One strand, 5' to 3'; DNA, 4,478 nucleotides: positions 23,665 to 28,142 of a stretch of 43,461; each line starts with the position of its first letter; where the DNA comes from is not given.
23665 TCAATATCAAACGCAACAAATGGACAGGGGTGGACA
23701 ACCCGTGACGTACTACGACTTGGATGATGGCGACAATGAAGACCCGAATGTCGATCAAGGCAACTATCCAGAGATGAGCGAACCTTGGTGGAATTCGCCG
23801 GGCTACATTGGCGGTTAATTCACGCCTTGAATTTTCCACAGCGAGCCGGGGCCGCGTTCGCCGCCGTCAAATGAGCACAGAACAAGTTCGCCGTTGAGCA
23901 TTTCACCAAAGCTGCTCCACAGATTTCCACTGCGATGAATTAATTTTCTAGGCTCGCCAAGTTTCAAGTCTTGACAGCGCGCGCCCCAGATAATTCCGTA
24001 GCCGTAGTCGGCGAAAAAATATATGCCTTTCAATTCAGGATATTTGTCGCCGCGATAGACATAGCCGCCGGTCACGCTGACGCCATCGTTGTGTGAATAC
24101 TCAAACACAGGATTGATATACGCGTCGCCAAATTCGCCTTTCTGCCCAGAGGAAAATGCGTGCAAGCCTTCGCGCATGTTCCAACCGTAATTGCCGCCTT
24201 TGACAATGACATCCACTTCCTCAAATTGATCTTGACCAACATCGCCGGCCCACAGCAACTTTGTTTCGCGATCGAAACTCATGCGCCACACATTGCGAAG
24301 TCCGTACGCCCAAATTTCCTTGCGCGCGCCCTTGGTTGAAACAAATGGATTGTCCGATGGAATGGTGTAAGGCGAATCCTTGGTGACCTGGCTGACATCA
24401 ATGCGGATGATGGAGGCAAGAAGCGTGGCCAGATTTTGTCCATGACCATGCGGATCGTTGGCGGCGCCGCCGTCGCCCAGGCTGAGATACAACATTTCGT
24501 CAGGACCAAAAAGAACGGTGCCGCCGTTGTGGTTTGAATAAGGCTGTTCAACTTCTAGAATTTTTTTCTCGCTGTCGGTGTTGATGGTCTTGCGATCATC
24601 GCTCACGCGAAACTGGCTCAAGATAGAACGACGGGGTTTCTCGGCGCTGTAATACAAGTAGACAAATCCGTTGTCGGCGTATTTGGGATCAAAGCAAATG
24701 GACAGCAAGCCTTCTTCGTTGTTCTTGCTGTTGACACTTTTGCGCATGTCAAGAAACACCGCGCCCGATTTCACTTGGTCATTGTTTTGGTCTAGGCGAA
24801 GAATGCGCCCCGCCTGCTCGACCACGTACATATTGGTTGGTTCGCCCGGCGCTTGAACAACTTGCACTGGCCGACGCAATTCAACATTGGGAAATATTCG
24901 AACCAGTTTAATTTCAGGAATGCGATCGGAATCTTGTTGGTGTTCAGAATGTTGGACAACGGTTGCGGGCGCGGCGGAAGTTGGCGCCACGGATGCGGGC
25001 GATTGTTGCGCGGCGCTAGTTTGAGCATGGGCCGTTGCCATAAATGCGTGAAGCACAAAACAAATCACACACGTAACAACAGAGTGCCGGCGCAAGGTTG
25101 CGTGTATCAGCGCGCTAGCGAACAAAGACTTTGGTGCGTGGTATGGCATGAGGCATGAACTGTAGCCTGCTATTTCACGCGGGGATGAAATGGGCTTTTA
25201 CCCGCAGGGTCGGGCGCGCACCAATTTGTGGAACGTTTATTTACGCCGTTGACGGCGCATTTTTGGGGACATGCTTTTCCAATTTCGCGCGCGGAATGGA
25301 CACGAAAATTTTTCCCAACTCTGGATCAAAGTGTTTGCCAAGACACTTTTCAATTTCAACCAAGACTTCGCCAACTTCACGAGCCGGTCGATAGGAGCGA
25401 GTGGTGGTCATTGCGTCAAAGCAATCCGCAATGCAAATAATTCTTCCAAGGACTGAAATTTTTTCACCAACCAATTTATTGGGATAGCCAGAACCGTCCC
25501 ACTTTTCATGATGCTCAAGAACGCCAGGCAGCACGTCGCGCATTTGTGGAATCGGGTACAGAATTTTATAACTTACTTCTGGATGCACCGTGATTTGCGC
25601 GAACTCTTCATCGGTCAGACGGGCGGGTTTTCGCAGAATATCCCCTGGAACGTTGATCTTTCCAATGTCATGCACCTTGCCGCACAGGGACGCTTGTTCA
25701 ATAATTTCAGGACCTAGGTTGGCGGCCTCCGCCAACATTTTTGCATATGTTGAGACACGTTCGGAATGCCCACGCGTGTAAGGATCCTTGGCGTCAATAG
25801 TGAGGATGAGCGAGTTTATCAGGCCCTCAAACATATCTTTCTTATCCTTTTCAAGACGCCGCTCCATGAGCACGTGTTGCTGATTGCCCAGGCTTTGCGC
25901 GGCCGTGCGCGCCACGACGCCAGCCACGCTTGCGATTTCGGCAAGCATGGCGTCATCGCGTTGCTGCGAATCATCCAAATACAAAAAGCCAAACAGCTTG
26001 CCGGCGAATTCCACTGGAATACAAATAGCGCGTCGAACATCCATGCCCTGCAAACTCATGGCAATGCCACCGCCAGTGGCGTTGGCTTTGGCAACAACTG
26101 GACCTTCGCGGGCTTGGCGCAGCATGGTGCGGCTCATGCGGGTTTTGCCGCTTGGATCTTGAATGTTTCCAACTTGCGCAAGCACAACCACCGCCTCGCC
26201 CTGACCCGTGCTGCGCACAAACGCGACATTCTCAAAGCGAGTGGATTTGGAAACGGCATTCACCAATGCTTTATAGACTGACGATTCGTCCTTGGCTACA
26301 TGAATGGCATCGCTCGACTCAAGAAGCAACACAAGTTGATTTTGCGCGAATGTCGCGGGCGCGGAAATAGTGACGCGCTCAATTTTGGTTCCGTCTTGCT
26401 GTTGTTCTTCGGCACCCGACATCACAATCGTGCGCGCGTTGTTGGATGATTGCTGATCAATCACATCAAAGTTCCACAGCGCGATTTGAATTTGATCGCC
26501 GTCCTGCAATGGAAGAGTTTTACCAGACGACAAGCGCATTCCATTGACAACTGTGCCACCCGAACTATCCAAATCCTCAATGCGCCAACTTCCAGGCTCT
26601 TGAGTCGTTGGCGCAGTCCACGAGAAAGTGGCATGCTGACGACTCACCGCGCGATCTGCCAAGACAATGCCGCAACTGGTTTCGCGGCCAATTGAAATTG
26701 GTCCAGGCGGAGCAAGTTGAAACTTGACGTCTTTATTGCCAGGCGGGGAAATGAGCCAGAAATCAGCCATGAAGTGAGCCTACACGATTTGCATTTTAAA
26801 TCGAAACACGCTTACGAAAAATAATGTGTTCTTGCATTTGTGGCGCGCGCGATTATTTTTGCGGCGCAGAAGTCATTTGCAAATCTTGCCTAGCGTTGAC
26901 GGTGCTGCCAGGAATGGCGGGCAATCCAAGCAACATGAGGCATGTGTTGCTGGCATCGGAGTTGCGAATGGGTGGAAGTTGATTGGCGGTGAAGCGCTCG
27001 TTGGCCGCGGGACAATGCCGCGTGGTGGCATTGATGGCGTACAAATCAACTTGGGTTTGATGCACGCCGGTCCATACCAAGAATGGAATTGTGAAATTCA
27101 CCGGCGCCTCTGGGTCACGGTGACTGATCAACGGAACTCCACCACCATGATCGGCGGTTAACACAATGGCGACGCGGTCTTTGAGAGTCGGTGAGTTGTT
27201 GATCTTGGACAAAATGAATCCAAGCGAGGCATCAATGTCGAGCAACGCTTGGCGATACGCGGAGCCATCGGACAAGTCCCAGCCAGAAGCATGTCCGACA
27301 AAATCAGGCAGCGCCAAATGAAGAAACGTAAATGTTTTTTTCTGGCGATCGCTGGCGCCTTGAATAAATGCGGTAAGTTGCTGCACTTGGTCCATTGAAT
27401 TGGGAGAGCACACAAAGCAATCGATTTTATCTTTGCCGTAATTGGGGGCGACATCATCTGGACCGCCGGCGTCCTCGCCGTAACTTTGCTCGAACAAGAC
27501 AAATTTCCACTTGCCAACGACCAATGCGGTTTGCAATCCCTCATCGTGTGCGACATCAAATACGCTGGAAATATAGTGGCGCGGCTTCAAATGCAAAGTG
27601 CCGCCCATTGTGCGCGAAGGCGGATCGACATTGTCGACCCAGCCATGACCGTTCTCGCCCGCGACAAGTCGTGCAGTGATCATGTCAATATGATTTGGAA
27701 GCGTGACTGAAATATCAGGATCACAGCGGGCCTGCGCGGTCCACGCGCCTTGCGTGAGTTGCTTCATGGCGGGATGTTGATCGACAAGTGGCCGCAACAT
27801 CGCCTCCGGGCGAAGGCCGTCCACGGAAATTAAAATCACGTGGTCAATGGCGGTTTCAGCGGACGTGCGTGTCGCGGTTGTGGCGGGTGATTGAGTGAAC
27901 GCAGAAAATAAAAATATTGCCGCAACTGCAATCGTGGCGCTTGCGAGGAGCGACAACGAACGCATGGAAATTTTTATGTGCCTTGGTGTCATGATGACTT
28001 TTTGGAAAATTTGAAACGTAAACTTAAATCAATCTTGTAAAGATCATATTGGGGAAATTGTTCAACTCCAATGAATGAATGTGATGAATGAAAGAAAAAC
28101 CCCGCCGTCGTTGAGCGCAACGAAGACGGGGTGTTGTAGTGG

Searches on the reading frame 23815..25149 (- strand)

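Call 9: search_protein_families(library=pfam, proteins=[window:23815-25149:-], max_evalue=0.001)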
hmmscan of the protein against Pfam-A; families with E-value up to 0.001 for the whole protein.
window:23815-25149:- (444 aa): 1 family
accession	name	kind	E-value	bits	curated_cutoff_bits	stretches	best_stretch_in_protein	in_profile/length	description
PF07995.17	GSDH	-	2e-43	149.4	25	1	93-380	3-276/332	Glucose / Sorbosone dehydrogenase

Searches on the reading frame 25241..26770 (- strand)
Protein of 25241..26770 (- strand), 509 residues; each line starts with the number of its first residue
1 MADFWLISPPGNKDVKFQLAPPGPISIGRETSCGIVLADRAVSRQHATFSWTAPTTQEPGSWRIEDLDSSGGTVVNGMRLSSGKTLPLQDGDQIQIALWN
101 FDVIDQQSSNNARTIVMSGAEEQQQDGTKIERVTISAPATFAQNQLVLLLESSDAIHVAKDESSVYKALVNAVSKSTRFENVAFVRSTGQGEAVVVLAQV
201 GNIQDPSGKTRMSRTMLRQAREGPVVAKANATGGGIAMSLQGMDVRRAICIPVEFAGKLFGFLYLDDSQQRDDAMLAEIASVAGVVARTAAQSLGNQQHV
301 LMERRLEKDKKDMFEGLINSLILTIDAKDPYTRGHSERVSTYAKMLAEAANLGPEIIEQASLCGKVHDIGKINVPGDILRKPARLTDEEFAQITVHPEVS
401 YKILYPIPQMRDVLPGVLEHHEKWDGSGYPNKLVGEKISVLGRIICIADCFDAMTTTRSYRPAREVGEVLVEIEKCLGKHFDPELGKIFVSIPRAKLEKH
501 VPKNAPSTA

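Call 9: search_protein_families(library=pfam, proteins=[window:25241-26770:-], max_evalue=0.001)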
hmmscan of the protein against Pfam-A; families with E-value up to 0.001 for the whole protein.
window:25241-26770:- (509 aa): 5 families
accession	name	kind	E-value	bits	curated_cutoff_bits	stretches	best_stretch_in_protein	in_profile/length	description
PF13487.12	HD_5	-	3.3e-36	125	27.2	1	324-485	6-170/170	HD domain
PF00498.31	FHA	-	8.7e-19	68.2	20.7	1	25-96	1-66/67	FHA domain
PF01966.28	HD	-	4.1e-17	63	22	1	334-454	3-116/116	HD domain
PF16697.10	Yop-YscD_cpl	-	1.1e-09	38.8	33.2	1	16-102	11-89/94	Inner membrane component of T3SS, cytoplasmic domain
PF01590.32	GAF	-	0.00092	20.2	22.4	0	164-292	4-131/133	GAF domain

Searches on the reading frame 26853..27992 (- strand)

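Call 9: search_protein_families(library=pfam, proteins=[window:26853-27992:-], max_evalue=0.001)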
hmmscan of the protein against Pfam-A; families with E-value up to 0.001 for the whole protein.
window:26853-27992:- (379 aa): 3 families
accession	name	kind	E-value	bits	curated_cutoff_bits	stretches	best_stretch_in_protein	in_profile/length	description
PF01663.27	Phosphodiest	-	1e-13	52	23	1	52-283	1-220/342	Type I phosphodiesterase / nucleotide pyrophosphatase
PF00884.28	Sulfatase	-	9.7e-06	25.5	25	1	137-314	76-279/301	Sulfatase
PF01676.23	Metalloenzyme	-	8.6e-05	22.6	24.3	1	208-289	136-207/252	Metalloenzyme superfamily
